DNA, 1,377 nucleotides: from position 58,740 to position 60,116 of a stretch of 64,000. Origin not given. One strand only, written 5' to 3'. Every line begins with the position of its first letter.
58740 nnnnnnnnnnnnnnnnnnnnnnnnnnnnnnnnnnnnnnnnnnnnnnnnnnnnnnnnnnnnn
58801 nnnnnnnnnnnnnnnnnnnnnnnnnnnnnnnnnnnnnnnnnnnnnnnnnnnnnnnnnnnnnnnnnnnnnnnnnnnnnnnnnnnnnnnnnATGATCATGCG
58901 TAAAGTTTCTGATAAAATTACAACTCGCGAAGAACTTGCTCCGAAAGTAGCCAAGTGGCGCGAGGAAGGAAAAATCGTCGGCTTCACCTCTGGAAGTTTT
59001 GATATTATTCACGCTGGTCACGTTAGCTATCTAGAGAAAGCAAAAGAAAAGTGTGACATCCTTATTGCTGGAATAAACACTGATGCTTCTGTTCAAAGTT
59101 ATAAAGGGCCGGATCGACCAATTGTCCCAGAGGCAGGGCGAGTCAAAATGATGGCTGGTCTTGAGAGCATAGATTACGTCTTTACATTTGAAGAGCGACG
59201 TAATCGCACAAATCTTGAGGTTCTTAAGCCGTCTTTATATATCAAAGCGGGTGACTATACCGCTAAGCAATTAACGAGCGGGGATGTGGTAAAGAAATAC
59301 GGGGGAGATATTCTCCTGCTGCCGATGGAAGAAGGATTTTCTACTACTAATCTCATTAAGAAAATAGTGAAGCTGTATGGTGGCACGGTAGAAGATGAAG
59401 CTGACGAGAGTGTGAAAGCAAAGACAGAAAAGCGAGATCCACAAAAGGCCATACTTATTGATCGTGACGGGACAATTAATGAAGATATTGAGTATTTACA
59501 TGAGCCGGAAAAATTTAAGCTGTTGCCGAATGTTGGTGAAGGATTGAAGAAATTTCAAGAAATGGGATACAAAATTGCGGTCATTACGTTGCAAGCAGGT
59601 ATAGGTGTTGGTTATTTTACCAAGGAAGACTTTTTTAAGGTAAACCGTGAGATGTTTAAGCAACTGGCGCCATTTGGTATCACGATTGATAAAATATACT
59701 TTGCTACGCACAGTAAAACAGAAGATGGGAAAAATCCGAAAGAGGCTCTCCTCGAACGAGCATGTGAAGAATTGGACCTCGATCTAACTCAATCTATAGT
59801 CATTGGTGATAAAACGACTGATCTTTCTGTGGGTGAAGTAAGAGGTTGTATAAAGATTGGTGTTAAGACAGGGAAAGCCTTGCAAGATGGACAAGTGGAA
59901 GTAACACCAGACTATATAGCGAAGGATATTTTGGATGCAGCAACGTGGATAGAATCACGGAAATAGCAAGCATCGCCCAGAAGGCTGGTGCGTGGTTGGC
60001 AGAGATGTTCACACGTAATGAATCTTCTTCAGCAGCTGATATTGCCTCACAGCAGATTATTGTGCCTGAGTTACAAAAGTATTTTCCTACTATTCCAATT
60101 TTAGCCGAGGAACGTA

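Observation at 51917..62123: Transketolase/transaldolase placed directly upstream of an ADP-heptose pathway built from unusual fusions plus redundant GmhB-like phosphatases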

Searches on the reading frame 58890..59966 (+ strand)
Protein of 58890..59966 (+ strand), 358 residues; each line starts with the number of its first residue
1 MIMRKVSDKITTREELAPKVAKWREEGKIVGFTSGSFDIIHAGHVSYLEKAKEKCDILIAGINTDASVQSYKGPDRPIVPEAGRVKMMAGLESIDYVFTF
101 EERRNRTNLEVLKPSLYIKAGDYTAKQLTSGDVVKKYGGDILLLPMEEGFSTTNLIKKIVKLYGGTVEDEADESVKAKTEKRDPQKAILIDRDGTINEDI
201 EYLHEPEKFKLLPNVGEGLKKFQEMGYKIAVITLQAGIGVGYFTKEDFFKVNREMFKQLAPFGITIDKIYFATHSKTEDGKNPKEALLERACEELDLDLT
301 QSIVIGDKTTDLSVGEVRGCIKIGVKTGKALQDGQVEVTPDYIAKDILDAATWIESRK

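Call 3: search_protein_families(library=pfam, proteins=[window:58890-59966:+], max_evalue=0.01)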
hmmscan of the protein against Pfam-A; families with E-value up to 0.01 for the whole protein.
window:58890-59966:+ (358 aa): 6 families
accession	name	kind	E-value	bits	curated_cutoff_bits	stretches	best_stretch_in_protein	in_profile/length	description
PF01467.32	CTP_transf_like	-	3.4e-15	56.8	21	1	33-124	2-91/133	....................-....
PF13242.12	Hydrolase_like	-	9.4e-10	38.7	22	1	283-350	5-75/75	HAD-hyrolase-like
PF13419.12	HAD_2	-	3e-09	37.7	23.8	1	158-320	36-173/178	Haloacid dehalogenase-like hydrolase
PF00702.32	Hydrolase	-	5.6e-07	30.6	26.4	1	188-315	65-187/191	haloacid dehalogenase-like hydrolase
PF08645.17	PNK3P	-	0.00024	21.3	22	1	201-308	19-126/161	Polynucleotide kinase 3 phosphatase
PF02569.21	Pantoate_ligase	-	0.0013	18.4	20.7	1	10-62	3-54/268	Pantoate-beta-alanine ligase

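Call 4: search_protein_families(library=ncbifam, proteins=[window:58890-59966:+], max_evalue=0.01)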
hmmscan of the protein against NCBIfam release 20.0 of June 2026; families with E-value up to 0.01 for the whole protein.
window:58890-59966:+ (358 aa): 26 families (the best 25 are shown)
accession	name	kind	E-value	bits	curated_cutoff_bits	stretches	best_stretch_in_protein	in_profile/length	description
TIGR02199.1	rfaE_dom_II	equivalog_domain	3.1e-48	163.3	181.5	1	20-160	3-143/144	D-glycero-beta-D-manno-heptose 1-phosphate adenylyltransferase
NF008454.0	PRK11316.1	equivalog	5.2e-43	147.3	521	1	7-160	319-472/475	bifunctional D-glycero-beta-D-manno-heptose-7-phosphate kinase/D-glycero-beta-D-manno-heptose 1-phosphate adenylyltransferase HldE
NF006506.0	PRK08942.1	equivalog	1.7e-38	132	178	1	185-357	3-180/182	D-glycero-beta-D-manno-heptose 1,7-bisphosphate 7-phosphatase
TIGR00213.1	GmhB_yaeD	subfamily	1.9e-30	105.8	149.6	1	186-349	2-173/176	D-glycero-beta-D-manno-heptose 1,7-bisphosphate 7-phosphatase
TIGR01656.1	Histidinol-ppas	subfamily_domain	8.9e-30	103.6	84.15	1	186-323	1-143/149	histidinol-phosphate phosphatase domain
NF005264.0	PRK06769.1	equivalog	3e-28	98.8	217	1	186-356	5-173/175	HAD-IIIA family hydrolase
NF050049.1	HBPPhtaseGmhB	domain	1.6e-27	96.4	250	1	185-316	3-134/171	D-glycero-alpha-D-manno-heptose-1,7-bisphosphate 7-phosphatase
TIGR01662.1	HAD-SF-IIIA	subfamily_domain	4.9e-25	88.3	44.6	1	186-326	1-139/141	HAD-IIIA family hydrolase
NF003937.0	PRK05446.1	equivalog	1.6e-21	76.8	443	1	185-325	3-148/355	bifunctional histidinol-phosphatase/imidazoleglycerol-phosphate dehydratase HisB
TIGR01261.1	hisB_Nterm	equivalog_domain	1.7e-20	73.1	140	1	185-317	1-138/161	histidinol-phosphatase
TIGR00125.1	cyt_tran_rel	domain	2.3e-14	53.3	27.7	1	30-89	1-57/65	adenylyltransferase/cytidyltransferase family protein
NF009695.0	PRK13222.1-2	equivalog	1.2e-08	34.7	225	1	281-355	149-223/226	phosphoglycolate phosphatase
TIGR01518.1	g3p_cytidyltrns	equivalog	5.5e-07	29.7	165.4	1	33-155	3-121/125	glycerol-3-phosphate cytidylyltransferase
TIGR02253.1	CTE7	subfamily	5.1e-06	26.4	169.75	0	154-233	45-117/221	TIGR02253 family HAD-type hydrolase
NF009804.0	PRK13288.1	equivalog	7e-06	25.7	218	1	209-352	81-208/215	pyrophosphatase PpaX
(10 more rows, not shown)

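Call 18: find_homologous_proteins(query=window:58890-59966:+, max_evalue=1e-10)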
Query window:58890-59966:+ (358 aa): 1111 proteins with E <= 1e-10 among 7715 candidates; the best 120 are listed.
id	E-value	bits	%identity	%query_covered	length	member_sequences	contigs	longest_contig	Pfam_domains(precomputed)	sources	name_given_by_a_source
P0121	1.3e-231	786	100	99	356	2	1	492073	PF13419.13,PF00702.33,PF01467.33,PF13242.13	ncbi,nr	ncbi:MAG: HAD-IIIA family hydrolase [Candidatus Andersenbacteria bacterium]|nr:HAD-IIIA family hydro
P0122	5.1e-200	682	86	99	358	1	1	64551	PF13419.13,PF00702.33,PF01467.33,PF13242.13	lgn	-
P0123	3.1e-188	643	78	100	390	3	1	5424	PF13419.13,PF00702.33,PF01467.33,PF13242.13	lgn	-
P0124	4.1e-186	636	81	99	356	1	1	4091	PF13419.13,PF00702.33,PF01467.33,PF13242.13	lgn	-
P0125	4.0e-172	590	75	99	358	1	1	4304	PF13419.13,PF00702.33,PF01467.33,PF13242.13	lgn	-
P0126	6.6e-172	589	72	99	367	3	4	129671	PF00702.33,PF01467.33,PF13242.13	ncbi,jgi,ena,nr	ncbi:MAG TPA: HAD-IIIA family hydrolase [Candidatus Andersenbacteria bacterium]|nr:HAD-IIIA family h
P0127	2.5e-171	588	72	99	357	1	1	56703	PF13419.13,PF01467.33,PF13242.13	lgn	-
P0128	3.6e-169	580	73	98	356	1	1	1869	PF13419.13,PF00702.33,PF01467.33,PF13242.13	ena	-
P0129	8.0e-169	579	72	99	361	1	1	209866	PF13419.13,PF00702.33,PF01467.33,PF13242.13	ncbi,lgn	ncbi:MAG: HAD-IIIA family hydrolase [Candidatus Andersenbacteria bacterium]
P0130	4.3e-168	577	72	99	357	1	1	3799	PF00702.33,PF01467.33,PF13242.13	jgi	-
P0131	6.9e-167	573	71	98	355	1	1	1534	PF13419.13,PF00702.33,PF01467.33,PF13242.13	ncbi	-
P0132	9.5e-166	569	71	99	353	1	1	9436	PF13419.13,PF00702.33,PF01467.33,PF13242.13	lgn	-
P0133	3.8e-165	567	70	99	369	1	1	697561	PF13419.13,PF00702.33,PF01467.33,PF13242.13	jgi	jgi:rfaE bifunctional protein nucleotidyltransferase chain/domain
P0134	4.6e-165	567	69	99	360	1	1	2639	PF13419.13,PF00702.33,PF01467.33,PF13242.13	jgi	jgi:D-glycero-beta-D-manno-heptose 1-phosphate adenylyltransferase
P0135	6.6e-165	566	67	99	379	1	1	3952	PF13419.13,PF01467.33,PF13242.13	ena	-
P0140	1.5e-160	552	68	99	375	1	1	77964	PF00702.33,PF01467.33,PF13242.13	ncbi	-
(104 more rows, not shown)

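Call 21: find_related_loci(query=A2, collection=genome_contigs, flank=10000)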
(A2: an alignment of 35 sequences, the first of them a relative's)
Query A2 (356 aa) in genome_contigs; peptide patterns used: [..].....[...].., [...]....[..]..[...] (x = any residue, [..] = any of these).
600 stretches matched a pattern (row limit reached: there are more); 569 encode a relative of the query (tblastn E <= 1e-3); the best 80 are kept; 80 distinct loci.
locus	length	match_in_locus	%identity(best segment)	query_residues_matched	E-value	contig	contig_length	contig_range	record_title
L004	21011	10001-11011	53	6-352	6e-119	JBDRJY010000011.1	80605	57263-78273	MAG: archaeon isolate MEGAHIT-group-1.682 k141_5494414, whole genome shotgun sequence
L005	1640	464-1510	54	4-356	9e-128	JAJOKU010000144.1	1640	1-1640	MAG: candidate division NPL-UPA2 bacterium isolate MAG-914 c_000000001540, whole genome shotgun sequence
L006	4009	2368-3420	53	4-352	6e-120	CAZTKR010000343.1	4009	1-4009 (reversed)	MAG TPA_asm: uncultured bacterium isolate binchicken_co334_18 genome assembly, contig: NODE_47711_length_4009_cov_4.6590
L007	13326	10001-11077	49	2-356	3e-108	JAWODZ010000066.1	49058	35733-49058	MAG: bacterium isolate BLK5-2.bin.76 k191_2014943, whole genome shotgun sequence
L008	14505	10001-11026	49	7-355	6e-106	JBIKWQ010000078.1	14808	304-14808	MAG: Bdellovibrionota bacterium isolate ME2015-09-13_3300035666_group6_bin39 Rohwer_bin1188_scaffold_3912_c1, whole geno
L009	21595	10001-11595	45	4-352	2e-96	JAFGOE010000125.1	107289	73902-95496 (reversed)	MAG: candidate division KSB1 bacterium isolate Zod_Metabat.605 k87_11927102, whole genome shotgun sequence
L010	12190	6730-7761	44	5-355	4e-96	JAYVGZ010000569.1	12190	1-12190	MAG: Pseudomonadota bacterium isolate GL47_Up_metabinner_11 GL47_Up_metabinner_11_568, whole genome shotgun sequence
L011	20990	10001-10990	35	2-349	2e-63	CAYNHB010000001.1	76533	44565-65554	MAG TPA_asm: uncultured Candidatus Saccharibacteria bacterium isolate SRP178699_co2_133 genome assembly, contig: NODE_68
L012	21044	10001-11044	32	1-353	6e-48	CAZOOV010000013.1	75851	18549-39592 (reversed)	MAG TPA_asm: uncultured Methanosarcinales archaeon isolate binchicken_co141_553 genome assembly, contig: NODE_1264_lengt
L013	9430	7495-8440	43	7-326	3e-60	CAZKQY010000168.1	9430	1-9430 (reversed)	MAG TPA_asm: uncultured Syntrophotalea sp. isolate SRP067234_co1_222 genome assembly, contig: k99_1138275, whole genome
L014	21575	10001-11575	44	6-317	2e-37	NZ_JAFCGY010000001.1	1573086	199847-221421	Mesorhizobium caraganae strain LMG 24397 NODE_1_length_1573086_cov_16.856127, whole genome shotgun sequence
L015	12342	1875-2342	38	7-162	4e-37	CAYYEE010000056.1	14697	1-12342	MAG TPA_asm: uncultured Planctomycetota bacterium isolate binchicken_co265_18 genome assembly, contig: NODE_6428_length_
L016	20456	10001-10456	45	6-157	3e-37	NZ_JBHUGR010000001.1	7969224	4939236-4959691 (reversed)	Mesorhizobium kowhaii strain ICMP 19512 contig_1, whole genome shotgun sequence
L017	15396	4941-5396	43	6-157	1e-36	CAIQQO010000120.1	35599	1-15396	uncultured bacterium isolate LJ_bin-0733 genome assembly, contig: bin-0733:120/497, whole genome shotgun sequence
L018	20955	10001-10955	41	3-326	8e-59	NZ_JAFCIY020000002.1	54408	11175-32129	Desulfuromonas sp. CSMB_57 NODE_19_length_54408_cov_49.208553, whole genome shotgun sequence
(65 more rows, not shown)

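Call 22: find_encoding_contigs(protein=P0126, flank=10000, max_places=1)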
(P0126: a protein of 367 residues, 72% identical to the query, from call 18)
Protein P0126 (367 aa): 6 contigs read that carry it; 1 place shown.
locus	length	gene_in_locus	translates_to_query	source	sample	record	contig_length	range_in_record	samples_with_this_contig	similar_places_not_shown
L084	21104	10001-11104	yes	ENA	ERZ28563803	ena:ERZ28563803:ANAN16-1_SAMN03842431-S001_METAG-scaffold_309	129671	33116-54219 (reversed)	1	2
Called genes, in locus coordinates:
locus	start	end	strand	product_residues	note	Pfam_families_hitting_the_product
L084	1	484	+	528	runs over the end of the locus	PF03023:MurJ, PF13440:Polysacc_synt_3, PF01554:MatE (weak)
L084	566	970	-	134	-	-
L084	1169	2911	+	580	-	PF00009:GTP_EFTU, PF22042:EF-G_D2 (faint), PF03144:GTP_EFTU_D2, PF00679:EFG_C, PF06421:LepA_C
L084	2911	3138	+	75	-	-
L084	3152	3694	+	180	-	PF00908:dTDP_sugar_isom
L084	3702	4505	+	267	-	PF00456:Transketolase_N, PF13292:DXP_synthase_N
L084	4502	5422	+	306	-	PF02779:Transket_pyr, PF02780:Transketolase_C, PF22613:Transketolase_C_1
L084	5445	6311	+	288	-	PF00923:TAL_FSA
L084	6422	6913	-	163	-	-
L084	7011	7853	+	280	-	PF01370:Epimerase, PF04321:RmlD_sub_bind, PF01073:3Beta_HSD (weak), PF02719:Polysacc_synt_2, PF07993:NAD_binding_4 (weak), PF16363:GDP_Man_Dehyd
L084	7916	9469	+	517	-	PF13580:SIS_2, PF00294:PfkB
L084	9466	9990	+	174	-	PF00702:Hydrolase (weak), PF08645:PNK3P, PF13419:HAD_2 (faint), PF13242:Hydrolase_like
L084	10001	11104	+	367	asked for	PF00702:Hydrolase (faint), PF01467:CTP_transf_like, PF13242:Hydrolase_like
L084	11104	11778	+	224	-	PF00702:Hydrolase, PF13419:HAD_2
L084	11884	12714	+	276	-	PF00459:Inositol_P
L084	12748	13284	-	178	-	-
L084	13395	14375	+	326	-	PF01073:3Beta_HSD, PF01370:Epimerase, PF02719:Polysacc_synt_2 (faint), PF04321:RmlD_sub_bind, PF07993:NAD_binding_4 (faint), PF16363:GDP_Man_Dehyd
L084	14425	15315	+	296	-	PF00483:NTP_transferase, PF12804:NTP_transf_3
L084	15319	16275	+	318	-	PF00535:Glycos_transf_2, PF10111:Glyco_tranf_2_2 (weak), PF13641:Glyco_tranf_2_3 (weak)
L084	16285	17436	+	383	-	PF13439:Glyco_transf_4, PF13579:Glyco_trans_4_4, PF20706:GT4-conflict, PF00534:Glycos_transf_1, PF13692:Glyco_trans_1_4, PF13524:Glyco_trans_1_2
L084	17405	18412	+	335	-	PF01073:3Beta_HSD, PF01370:Epimerase, PF02719:Polysacc_synt_2 (faint), PF04321:RmlD_sub_bind, PF16363:GDP_Man_Dehyd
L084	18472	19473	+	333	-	-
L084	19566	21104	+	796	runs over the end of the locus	PF13231:PMT_2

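Call 23: find_encoding_contigs(protein=P0129, flank=10000, max_places=1)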
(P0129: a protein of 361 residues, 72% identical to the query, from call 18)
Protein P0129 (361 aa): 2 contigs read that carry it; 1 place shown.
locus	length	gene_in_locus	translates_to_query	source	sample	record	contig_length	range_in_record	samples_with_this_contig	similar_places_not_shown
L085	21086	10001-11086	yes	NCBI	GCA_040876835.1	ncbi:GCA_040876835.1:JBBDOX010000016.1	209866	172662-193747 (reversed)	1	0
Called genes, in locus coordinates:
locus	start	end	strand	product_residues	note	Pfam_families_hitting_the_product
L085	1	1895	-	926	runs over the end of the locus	PF13506:Glyco_transf_21, PF00535:Glycos_transf_2, PF13641:Glyco_tranf_2_3, PF13632:Glyco_trans_2_3, PF05048:NosD, PF13229:Beta_helix, PF05048:NosD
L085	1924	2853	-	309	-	PF03721:UDPG_MGDP_dh_N (weak), PF03807:F420_oxidored (faint), PF03721:UDPG_MGDP_dh_N, PF00984:UDPG_MGDP_dh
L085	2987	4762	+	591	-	PF00009:GTP_EFTU, PF01926:MMR_HSR1 (faint), PF03144:GTP_EFTU_D2, PF14492:EFG_III (weak), PF00679:EFG_C, PF06421:LepA_C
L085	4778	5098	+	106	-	-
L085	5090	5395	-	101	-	-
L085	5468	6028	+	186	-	PF00908:dTDP_sugar_isom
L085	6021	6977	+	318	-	PF01073:3Beta_HSD, PF01370:Epimerase, PF02719:Polysacc_synt_2, PF04321:RmlD_sub_bind, PF07993:NAD_binding_4, PF13460:NAD_binding_10 (faint), PF16363:GDP_Man_Dehyd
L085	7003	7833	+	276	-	PF01073:3Beta_HSD (faint), PF01370:Epimerase, PF04321:RmlD_sub_bind, PF16363:GDP_Man_Dehyd, PF02719:Polysacc_synt_2 (weak), PF07993:NAD_binding_4 (weak)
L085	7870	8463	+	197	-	PF13580:SIS_2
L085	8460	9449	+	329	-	PF00294:PfkB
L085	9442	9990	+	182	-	PF08645:PNK3P, PF13242:Hydrolase_like (weak)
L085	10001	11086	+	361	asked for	PF01467:CTP_transf_like, PF00702:Hydrolase (weak), PF13419:HAD_2 (faint), PF13242:Hydrolase_like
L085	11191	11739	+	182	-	-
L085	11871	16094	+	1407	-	PF25852:DUF6242_C (weak)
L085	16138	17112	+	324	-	PF01073:3Beta_HSD, PF01370:Epimerase, PF04321:RmlD_sub_bind, PF16363:GDP_Man_Dehyd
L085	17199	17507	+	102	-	-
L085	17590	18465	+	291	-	PF00483:NTP_transferase, PF12804:NTP_transf_3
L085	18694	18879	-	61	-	-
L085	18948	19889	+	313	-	PF00535:Glycos_transf_2, PF10111:Glyco_tranf_2_2, PF13641:Glyco_tranf_2_3 (weak)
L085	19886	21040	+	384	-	PF13439:Glyco_transf_4, PF13579:Glyco_trans_4_4, PF20706:GT4-conflict, PF00534:Glycos_transf_1, PF13692:Glyco_trans_1_4, PF13524:Glyco_trans_1_2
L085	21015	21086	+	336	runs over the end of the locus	PF01073:3Beta_HSD, PF01370:Epimerase, PF02719:Polysacc_synt_2, PF04321:RmlD_sub_bind, PF16363:GDP_Man_Dehyd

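Call 24: find_encoding_contigs(protein=P0133, flank=10000, max_places=1)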
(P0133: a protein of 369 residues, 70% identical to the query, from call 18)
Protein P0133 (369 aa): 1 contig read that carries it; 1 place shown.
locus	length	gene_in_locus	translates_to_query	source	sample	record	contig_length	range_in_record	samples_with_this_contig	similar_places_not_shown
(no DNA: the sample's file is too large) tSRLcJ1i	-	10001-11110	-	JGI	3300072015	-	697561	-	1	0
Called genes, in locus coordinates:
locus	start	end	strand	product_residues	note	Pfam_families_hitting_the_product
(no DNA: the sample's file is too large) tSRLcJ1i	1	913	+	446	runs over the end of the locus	PF04851:ResIII, PF00270:DEAD, PF00271:Helicase_C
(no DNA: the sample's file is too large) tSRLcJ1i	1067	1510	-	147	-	-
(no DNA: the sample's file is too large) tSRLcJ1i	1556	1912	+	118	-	-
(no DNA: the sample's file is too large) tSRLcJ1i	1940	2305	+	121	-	-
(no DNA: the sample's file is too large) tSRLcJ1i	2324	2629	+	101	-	-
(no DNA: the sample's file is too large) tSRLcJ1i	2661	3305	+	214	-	-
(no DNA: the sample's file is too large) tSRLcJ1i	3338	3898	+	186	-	PF02223:Thymidylate_kin (faint), PF13671:AAA_33 (faint)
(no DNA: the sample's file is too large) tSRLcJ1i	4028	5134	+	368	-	PF01075:Glyco_transf_9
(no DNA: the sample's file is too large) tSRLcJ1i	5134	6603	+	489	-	PF02350:Epimerase_2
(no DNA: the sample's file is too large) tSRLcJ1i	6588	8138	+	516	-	PF00294:PfkB, PF13580:SIS_2, PF01380:SIS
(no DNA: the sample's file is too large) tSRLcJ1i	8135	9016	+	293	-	PF01966:HD (weak)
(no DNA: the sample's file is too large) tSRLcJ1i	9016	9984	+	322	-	-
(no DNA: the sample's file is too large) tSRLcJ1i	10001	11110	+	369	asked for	PF00702:Hydrolase (faint), PF01467:CTP_transf_like, PF13419:HAD_2 (faint), PF13242:Hydrolase_like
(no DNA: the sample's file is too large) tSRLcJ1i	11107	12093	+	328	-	PF00294:PfkB, PF08543:Phos_pyr_kin (weak)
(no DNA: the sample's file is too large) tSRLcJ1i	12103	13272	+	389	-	PF01075:Glyco_transf_9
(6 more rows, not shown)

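Call 42: find_encoding_contigs(protein=P0127, flank=10000, max_places=1)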
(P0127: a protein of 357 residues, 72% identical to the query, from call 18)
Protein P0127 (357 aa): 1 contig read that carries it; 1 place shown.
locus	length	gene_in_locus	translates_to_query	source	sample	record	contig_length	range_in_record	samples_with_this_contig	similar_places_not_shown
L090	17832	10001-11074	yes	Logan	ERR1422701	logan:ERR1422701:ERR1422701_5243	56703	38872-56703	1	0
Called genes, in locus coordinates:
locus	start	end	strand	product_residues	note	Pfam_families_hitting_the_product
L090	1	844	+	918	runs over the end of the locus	PF13196:DUF4012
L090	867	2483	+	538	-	PF03023:MurJ, PF13440:Polysacc_synt_3, PF01554:MatE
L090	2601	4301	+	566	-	PF00009:GTP_EFTU, PF03144:GTP_EFTU_D2, PF14492:EFG_III, PF00679:EFG_C, PF06421:LepA_C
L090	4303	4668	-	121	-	-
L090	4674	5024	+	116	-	-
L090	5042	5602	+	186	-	PF00908:dTDP_sugar_isom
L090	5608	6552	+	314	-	PF01073:3Beta_HSD, PF01370:Epimerase, PF02719:Polysacc_synt_2, PF04321:RmlD_sub_bind, PF07993:NAD_binding_4, PF16363:GDP_Man_Dehyd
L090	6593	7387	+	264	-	PF01370:Epimerase, PF04321:RmlD_sub_bind, PF07993:NAD_binding_4 (weak), PF02719:Polysacc_synt_2 (faint), PF16363:GDP_Man_Dehyd (weak)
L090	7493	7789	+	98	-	-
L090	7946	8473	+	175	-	PF13580:SIS_2, PF01380:SIS (weak)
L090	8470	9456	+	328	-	PF00294:PfkB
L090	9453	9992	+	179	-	PF08645:PNK3P (weak), PF13242:Hydrolase_like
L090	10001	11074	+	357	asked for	PF01467:CTP_transf_like, PF13419:HAD_2 (faint), PF13242:Hydrolase_like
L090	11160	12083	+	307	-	PF00459:Inositol_P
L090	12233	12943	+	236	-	-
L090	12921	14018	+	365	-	PF01073:3Beta_HSD, PF01370:Epimerase, PF04321:RmlD_sub_bind, PF16363:GDP_Man_Dehyd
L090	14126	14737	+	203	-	PF06790:UPF0259 (weak), PF25231:DUF7847 (weak), PF06161:DUF975 (weak)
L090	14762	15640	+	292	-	PF00483:NTP_transferase, PF12804:NTP_transf_3 (weak)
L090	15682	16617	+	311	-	PF00535:Glycos_transf_2, PF10111:Glyco_tranf_2_2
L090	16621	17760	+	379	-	PF13439:Glyco_transf_4, PF13579:Glyco_trans_4_4, PF20706:GT4-conflict, PF00534:Glycos_transf_1, PF13692:Glyco_trans_1_4, PF13524:Glyco_trans_1_2 (weak)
